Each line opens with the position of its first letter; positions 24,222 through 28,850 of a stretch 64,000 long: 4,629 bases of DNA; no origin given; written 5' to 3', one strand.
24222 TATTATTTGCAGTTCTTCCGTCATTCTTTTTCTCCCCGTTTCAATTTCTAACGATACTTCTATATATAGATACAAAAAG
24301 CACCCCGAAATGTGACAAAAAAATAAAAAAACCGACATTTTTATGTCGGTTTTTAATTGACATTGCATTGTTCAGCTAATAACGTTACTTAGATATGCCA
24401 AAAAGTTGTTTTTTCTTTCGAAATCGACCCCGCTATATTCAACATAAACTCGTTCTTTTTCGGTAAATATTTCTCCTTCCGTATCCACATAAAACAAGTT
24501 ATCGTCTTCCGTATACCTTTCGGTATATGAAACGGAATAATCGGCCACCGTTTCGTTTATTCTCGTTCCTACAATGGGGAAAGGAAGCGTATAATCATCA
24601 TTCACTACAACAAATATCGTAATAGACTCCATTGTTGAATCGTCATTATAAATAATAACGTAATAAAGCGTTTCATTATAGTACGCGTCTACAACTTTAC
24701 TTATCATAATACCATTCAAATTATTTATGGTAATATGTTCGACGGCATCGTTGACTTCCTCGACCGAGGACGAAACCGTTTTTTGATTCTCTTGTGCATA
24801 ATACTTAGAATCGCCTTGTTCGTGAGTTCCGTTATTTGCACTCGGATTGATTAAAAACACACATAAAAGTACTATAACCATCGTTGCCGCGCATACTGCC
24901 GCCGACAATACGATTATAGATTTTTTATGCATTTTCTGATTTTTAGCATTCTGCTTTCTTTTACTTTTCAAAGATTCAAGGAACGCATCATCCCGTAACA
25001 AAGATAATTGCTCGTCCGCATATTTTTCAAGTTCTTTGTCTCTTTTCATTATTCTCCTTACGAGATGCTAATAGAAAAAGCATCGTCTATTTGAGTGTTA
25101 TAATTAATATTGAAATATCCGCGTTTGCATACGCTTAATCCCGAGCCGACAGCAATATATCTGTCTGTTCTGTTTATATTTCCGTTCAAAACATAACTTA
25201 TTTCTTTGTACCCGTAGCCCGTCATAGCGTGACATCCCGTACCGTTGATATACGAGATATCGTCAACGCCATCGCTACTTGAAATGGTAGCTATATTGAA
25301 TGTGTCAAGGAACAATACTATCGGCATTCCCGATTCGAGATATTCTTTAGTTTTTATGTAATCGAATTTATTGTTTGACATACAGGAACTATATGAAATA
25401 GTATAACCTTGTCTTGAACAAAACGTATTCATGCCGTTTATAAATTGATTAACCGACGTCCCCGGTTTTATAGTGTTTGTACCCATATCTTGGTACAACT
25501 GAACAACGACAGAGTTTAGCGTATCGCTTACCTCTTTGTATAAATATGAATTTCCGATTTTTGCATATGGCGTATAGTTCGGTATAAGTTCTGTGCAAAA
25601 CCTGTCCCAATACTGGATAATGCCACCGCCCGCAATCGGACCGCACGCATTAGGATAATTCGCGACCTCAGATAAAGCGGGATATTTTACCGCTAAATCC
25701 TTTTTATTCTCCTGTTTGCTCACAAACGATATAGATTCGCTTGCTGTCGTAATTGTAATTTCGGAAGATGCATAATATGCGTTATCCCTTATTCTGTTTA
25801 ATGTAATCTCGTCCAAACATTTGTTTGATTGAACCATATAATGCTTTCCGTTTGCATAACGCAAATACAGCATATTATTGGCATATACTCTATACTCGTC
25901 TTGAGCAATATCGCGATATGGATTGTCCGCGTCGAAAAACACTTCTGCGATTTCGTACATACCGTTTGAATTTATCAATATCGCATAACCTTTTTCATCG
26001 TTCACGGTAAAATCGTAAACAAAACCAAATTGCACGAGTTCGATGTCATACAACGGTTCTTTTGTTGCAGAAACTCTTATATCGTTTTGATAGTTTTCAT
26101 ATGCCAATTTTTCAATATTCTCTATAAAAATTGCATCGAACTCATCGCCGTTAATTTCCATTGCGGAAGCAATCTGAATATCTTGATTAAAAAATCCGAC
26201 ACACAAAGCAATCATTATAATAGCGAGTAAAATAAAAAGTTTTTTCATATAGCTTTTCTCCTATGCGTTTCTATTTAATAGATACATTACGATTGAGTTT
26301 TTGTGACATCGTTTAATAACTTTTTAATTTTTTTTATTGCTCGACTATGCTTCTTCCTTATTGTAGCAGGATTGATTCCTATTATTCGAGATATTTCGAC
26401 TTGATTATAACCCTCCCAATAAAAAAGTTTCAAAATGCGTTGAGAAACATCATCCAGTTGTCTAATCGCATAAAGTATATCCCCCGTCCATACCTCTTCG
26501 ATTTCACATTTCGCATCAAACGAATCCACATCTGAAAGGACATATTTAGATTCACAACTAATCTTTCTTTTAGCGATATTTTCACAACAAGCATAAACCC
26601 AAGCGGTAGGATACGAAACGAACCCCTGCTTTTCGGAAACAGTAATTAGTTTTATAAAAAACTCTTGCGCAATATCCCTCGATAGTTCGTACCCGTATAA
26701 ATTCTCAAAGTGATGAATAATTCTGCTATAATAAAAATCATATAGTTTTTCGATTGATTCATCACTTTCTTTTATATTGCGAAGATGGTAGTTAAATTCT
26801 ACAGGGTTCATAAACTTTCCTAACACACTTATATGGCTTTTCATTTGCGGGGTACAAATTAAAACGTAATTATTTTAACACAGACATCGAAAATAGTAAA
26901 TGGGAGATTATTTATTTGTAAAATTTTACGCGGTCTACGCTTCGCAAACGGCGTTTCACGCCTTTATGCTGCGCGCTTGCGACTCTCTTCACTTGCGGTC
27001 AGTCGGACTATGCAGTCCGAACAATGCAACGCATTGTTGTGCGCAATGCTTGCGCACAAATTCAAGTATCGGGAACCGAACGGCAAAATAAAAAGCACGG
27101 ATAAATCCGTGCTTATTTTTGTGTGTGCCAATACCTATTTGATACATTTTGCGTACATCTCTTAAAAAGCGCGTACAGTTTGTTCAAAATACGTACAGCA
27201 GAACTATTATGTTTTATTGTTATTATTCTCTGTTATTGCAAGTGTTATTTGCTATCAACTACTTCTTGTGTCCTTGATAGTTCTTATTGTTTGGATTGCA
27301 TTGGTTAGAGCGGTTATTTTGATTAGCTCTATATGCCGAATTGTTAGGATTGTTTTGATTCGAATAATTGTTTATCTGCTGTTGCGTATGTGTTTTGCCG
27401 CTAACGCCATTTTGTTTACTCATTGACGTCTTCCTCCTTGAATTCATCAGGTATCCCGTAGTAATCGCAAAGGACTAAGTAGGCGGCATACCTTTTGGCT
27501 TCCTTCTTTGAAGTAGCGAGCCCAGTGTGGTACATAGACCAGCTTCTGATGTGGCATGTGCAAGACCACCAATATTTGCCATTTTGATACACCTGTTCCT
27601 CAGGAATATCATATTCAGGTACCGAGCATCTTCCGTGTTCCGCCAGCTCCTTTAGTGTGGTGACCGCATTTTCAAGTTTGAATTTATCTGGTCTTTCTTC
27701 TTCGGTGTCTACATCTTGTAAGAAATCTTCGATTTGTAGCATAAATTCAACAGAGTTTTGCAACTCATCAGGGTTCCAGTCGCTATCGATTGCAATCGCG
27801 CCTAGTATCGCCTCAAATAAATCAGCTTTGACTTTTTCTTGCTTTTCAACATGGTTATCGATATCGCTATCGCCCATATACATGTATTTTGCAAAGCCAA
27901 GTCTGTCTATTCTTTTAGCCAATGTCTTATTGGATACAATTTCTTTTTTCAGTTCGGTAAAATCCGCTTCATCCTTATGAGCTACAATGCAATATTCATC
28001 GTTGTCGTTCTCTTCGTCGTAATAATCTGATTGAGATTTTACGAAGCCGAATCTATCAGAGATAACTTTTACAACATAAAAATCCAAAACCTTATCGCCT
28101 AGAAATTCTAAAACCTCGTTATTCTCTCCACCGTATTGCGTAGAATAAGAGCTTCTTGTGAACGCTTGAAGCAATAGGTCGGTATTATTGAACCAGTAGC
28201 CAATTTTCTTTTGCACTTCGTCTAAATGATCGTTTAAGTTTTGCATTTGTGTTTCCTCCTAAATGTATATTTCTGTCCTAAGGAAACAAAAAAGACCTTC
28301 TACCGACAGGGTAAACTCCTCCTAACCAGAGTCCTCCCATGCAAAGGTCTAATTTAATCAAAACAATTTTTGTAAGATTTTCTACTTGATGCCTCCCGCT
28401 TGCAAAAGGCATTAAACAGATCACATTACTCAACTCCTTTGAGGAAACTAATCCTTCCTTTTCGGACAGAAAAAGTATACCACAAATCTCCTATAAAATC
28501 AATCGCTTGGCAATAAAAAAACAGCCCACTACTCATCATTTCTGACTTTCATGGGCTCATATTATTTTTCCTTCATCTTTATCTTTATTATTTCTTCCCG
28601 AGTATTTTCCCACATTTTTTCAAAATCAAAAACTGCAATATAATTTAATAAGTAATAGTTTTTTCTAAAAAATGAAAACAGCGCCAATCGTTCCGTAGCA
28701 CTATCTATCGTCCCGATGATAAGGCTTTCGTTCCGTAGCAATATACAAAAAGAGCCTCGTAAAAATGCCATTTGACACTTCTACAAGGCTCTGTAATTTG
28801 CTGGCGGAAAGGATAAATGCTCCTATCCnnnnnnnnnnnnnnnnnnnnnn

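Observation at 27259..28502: Island-encoded RNase III translationally coupled to a 54-aa Asn/Gln-rich repeat peptide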

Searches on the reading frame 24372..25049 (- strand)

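Call 3: search_protein_families(library=pfam, proteins=[window:24372-25049:-], max_evalue=0.01)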
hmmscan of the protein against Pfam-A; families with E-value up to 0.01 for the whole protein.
window:24372-25049:- (225 aa): 0 families

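Call 21: search_protein_families(library=ncbifam, proteins=[window:24372-25049:-], max_evalue=0.1)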
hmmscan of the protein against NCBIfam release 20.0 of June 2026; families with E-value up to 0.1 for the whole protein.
window:24372-25049:- (225 aa): 2 families
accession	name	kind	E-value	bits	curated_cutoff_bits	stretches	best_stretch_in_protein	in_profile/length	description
NF006242.0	PRK08378.1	subfamily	0.021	15.3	98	0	106-182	7-83/85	hypothetical protein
NF042931.1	SAG1386_EF1546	equivalog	0.023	14.8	80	1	28-98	12-81/158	SAG1386/EF1546 family surface-associated protein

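Call 22: search_protein_families(library=padloc, proteins=[window:24372-25049:-], max_evalue=0.1)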
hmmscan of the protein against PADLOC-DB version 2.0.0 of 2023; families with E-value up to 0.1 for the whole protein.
window:24372-25049:- (225 aa): 0 families

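Call 23: search_protein_families(library=phrogs, proteins=[window:24372-25049:-], max_evalue=0.1)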
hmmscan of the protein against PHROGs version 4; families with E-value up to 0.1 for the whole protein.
window:24372-25049:- (225 aa): 3 families
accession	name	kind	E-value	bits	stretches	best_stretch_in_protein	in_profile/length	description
phrog_301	-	other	0.023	15.7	1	33-164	4-112/130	secreted protein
phrog_20879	-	unknown function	0.063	14.4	0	38-131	85-177/187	-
phrog_32405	-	unknown function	0.071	14.3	0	140-184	22-66/74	-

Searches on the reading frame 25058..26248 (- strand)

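Call 3: search_protein_families(library=pfam, proteins=[window:25058-26248:-], max_evalue=0.01)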
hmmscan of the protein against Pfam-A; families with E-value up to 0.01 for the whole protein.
window:25058-26248:- (396 aa): 0 families

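Call 21: search_protein_families(library=ncbifam, proteins=[window:25058-26248:-], max_evalue=0.1)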
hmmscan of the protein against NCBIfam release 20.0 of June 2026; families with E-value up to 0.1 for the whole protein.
window:25058-26248:- (396 aa): 0 families

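Call 22: search_protein_families(library=padloc, proteins=[window:25058-26248:-], max_evalue=0.1)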
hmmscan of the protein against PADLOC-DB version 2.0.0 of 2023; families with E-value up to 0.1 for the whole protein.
window:25058-26248:- (396 aa): 0 families

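Call 23: search_protein_families(library=phrogs, proteins=[window:25058-26248:-], max_evalue=0.1)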
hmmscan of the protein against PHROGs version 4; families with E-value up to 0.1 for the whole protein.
window:25058-26248:- (396 aa): 1 family
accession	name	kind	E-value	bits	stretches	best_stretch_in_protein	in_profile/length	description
phrog_5381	-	unknown function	0.0094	17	1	215-240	25-50/57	-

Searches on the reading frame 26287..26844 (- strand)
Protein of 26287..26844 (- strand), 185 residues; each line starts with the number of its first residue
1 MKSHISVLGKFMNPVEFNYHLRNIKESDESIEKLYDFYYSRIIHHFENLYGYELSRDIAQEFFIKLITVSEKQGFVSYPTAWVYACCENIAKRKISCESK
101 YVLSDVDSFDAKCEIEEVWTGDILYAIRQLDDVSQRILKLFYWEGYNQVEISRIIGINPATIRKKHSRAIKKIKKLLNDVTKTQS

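Call 3: search_protein_families(library=pfam, proteins=[window:26287-26844:-], max_evalue=0.01)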
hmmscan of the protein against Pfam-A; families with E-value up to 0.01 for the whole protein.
window:26287-26844:- (185 aa): 3 families
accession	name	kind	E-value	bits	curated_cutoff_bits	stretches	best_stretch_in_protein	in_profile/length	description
PF08281.18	Sigma70_r4_2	-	2.5e-09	37.1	25.7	1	122-173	3-54/54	Sigma-70, region 4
PF04545.22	Sigma70_r4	-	4.8e-09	36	24.1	1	126-175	1-50/50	Sigma-70, region 4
PF06056.18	Terminase_5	-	4.4e-05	23.8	20.3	1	139-163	7-31/58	Putative ATPase subunit of terminase (gpP-like)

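Call 21: search_protein_families(library=ncbifam, proteins=[window:26287-26844:-], max_evalue=0.1)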
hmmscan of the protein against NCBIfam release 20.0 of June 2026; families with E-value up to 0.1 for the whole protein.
window:26287-26844:- (185 aa): 58 families (the best 25 are shown)
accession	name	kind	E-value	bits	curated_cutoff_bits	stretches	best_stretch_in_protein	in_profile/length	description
TIGR02937.1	sigma70-ECF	superfamily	1.6e-15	57.1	42.9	1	30-177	2-165/165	sigma-70 family RNA polymerase sigma factor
NF058625.1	sigma_PG0214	equivalog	2.3e-11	43.7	130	1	54-182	30-166/170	GFO_1088 family ECF-type sigma factor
TIGR02985.1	Sig70_bacteroi1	subfamily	1.1e-10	42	126.4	1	30-177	2-162/162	RNA polymerase sigma-70 factor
NF009172.0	PRK12519.1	subfamily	1e-08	35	222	1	121-180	133-192/194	RNA polymerase sigma factor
NF006930.0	PRK09415.1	subfamily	3.2e-08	33.6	198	1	18-179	5-177/179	RNA polymerase factor sigma C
NF009171.0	PRK12518.1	equivalog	1.7e-07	31.2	208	1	24-178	22-185/191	RNA polymerase sigma factor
NF009174.0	PRK12522.1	equivalog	1.8e-07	31.3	217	1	123-180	113-170/175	RNA polymerase sigma factor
TIGR02952.1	Sig70_famx2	equivalog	2.8e-07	30.6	206.45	1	23-177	4-170/170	ECF subfamily RNA polymerase sigma factor, BldN family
TIGR02479.1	FliA_WhiG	subfamily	8.8e-07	28.9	189.6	1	119-177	165-223/224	FliA/WhiG family RNA polymerase sigma factor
NF007216.0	PRK09638.1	equivalog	1e-06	28.6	194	1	27-179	16-176/180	RNA polymerase sigma factor SigY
TIGR02954.1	Sig70_famx3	hypoth_equivalog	1.8e-06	27.8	188.5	1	76-178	64-168/170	RNA polymerase sigma-70 factor, TIGR02954 family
NF008891.0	PRK11924.1-5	subfamily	1.9e-06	28.2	259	1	28-178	2-164/171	RNA polymerase sigma factor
NF005809.0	PRK07670.1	equivalog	1.9e-06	27.6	326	1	120-180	193-253/255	FliA/WhiG family RNA polymerase sigma factor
NF005413.0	PRK06986.1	subfamily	2.6e-06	27.4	201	1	120-179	179-238/241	RNA polymerase sigma factor FliA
NF006071.0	PRK08215.1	equivalog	3.5e-06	26.8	372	1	107-177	185-257/258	RNA polymerase sporulation sigma factor SigG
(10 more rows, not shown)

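Call 22: search_protein_families(library=padloc, proteins=[window:26287-26844:-], max_evalue=0.1)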
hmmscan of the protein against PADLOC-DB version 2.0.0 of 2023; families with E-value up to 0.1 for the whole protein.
window:26287-26844:- (185 aa): 0 families

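Call 23: search_protein_families(library=phrogs, proteins=[window:26287-26844:-], max_evalue=0.1)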
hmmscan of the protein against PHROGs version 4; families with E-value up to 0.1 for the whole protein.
window:26287-26844:- (185 aa): 17 families
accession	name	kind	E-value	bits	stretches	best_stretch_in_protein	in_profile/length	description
phrog_1740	-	transcription regulation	1.5e-12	47.8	1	24-180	50-219/567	RNA polymerase sigma factor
phrog_36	-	transcription regulation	2.7e-12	47.8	1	123-182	133-192/220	transcriptional regulator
phrog_351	-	transcription regulation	2.3e-07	30.8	1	123-182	669-731/928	RNA polymerase sigma factor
phrog_14025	-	unknown function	1.1e-05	26.6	1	134-167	19-52/98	-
phrog_3512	-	transcription regulation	6e-05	24.2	1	129-180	65-116/130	sigma factor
phrog_11138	-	unknown function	9.1e-05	23.8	1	122-178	84-140/142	-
phrog_13787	-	unknown function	9.2e-05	23.6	1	122-180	114-171/172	-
phrog_248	-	transcription regulation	0.00015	22.9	1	122-180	82-140/161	transcriptional activator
phrog_5751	-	head and packaging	0.00087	19.3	1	128-164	67-102/548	terminase large subunit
phrog_9628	-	unknown function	0.0052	17.6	1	138-175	10-49/133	-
phrog_1190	-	transcription regulation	0.0091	16.8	1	87-179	76-161/167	RNA polymerase sigma factor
phrog_13024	-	unknown function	0.0095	16.5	1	144-172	200-230/233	-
phrog_12061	-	unknown function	0.014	16.3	1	130-180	51-101/111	-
phrog_33672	-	unknown function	0.017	16.4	1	29-50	23-44/146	-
phrog_517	-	DNA, RNA and nucleotide metabolism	0.023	16.6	1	139-173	95-125/128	HTH DNA binding protein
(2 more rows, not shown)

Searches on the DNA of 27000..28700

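Call 45: search_rna_families(source=window, start=27000, end=28700, threshold=evalue, max_evalue=10)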
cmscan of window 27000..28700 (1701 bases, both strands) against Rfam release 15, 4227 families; matches with E-value up to 10: 14.
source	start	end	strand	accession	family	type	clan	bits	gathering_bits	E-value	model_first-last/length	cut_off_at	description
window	28493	28560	-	RF04177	BTnc201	Gene; sRNA;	-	23.2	105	0.29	1-99/99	no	Bacteroides sRNA BTnc201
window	27082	27148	-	RF02425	SpF01_sRNA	Gene; sRNA;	-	22.7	55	3.3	1-80/80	no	Streptococcus sRNA SpF01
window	27073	27143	-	RF02621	BSnc120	Gene; sRNA;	-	21.1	114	0.1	1-88/88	no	Brucella sRNA 120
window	27079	27162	-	RF00121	MicC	Gene; sRNA;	-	20.8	90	4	1-123/123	no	MicC RNA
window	27090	27118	-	RF02859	Arrc11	Gene; sRNA;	-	20.5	52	1.8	91-122/175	no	Actinobacillus sRNA 11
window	27024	27124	+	RF02029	sraA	Gene; sRNA;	-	20.1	56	4.6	1-95/95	no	sraA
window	27084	27165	-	RF02059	STnc50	Gene; sRNA;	-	19.6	55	3.6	1-84/84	no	Salmonella enterica sRNA STnc40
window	27010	27120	+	RF00512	Leu_leader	Cis-reg; leader;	-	19.4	50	0.52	1-148/148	no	Leucine operon leader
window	27086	27149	-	RF00506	Thr_leader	Cis-reg; leader;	-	18.9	55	1.5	1-118/118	no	Threonine operon leader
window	27046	27149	+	RF01655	ceN84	Gene; snRNA; snoRNA; HACA-box;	-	18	80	8.5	1-130/130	no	Caenorhabditis snoRNA ceN84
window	27066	27124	+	RF02432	SpF25_sRNA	Gene; sRNA;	-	17.7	48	9.8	1-102/102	no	Streptococcus sRNA SpF25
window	28205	28308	+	RF02546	LSU_trypano_mito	Gene; rRNA;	CL00112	16.1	60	1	1-561/561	no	Trypanosomatid mitochondrial large subunit ribosomal RNA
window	28413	28484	-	RF01832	ROSE_2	Cis-reg; thermoregulator;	-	15.1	65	8.2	1-73/73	no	Repression of heat shock gene expression (ROSE) element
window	28523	28543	-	RF01133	sR3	Gene; snRNA; snoRNA; CD-box;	-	13.8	41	1.3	1-55/55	no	Small nucleolar RNA sR3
